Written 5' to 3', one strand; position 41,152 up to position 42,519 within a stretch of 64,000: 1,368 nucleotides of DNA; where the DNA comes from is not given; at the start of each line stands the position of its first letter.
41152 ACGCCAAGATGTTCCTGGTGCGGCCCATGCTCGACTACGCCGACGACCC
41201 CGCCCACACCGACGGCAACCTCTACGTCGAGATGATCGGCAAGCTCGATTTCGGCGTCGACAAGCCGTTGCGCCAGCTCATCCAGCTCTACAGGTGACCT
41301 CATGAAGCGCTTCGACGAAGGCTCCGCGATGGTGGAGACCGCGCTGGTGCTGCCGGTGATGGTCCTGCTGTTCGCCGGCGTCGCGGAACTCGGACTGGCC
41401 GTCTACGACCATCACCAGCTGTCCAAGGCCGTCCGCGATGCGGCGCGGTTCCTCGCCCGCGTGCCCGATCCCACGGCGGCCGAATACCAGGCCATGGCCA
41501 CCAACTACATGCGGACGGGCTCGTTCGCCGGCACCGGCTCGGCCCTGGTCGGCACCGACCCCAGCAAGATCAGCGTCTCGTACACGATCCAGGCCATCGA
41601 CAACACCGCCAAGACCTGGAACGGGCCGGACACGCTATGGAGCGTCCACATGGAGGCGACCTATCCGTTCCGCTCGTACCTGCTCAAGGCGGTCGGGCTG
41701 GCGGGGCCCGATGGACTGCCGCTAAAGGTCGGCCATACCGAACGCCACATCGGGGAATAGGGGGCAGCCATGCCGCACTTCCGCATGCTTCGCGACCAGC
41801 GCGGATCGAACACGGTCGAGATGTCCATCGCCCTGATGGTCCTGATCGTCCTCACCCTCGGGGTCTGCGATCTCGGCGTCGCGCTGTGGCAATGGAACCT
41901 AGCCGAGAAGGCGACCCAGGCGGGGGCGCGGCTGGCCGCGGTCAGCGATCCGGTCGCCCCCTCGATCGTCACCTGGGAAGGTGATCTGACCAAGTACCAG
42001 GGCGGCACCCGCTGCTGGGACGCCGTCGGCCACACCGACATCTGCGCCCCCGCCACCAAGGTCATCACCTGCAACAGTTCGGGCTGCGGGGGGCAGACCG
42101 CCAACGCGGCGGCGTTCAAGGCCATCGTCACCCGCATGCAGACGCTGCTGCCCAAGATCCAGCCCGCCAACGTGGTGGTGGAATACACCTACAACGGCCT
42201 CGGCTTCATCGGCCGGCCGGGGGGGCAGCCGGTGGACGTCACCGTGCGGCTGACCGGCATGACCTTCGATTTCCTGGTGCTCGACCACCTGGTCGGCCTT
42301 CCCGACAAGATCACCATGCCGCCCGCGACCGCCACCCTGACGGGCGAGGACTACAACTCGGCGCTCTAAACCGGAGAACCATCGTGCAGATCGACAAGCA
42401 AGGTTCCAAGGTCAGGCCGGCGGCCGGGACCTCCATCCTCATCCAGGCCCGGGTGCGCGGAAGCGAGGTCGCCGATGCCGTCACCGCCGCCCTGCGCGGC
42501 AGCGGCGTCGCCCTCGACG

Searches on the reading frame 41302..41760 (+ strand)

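Call 19: search_protein_families(library=pfam, proteins=[window:41302-41760:+], max_evalue=0.0001)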
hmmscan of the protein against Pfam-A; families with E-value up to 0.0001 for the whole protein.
window:41302-41760:+ (152 aa): 1 family
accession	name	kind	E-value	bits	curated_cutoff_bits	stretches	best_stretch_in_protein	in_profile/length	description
PF07811.17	TadE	-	9.1e-16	58.2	22.9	1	7-49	1-43/43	TadE-like protein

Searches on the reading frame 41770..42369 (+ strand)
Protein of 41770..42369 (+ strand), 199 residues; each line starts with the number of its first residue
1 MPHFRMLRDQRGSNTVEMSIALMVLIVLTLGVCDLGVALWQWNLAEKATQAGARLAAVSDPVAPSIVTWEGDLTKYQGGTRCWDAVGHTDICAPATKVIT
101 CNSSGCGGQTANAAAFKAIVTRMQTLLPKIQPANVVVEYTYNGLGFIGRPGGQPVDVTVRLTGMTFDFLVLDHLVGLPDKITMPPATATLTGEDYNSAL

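Call 19: search_protein_families(library=pfam, proteins=[window:41770-42369:+], max_evalue=0.0001)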
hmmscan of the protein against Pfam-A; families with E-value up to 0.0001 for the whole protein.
window:41770-42369:+ (199 aa): 1 family
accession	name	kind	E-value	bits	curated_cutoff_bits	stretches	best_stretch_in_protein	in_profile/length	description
PF07811.17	TadE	-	1.5e-10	41.4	22.9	1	12-54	1-43/43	TadE-like protein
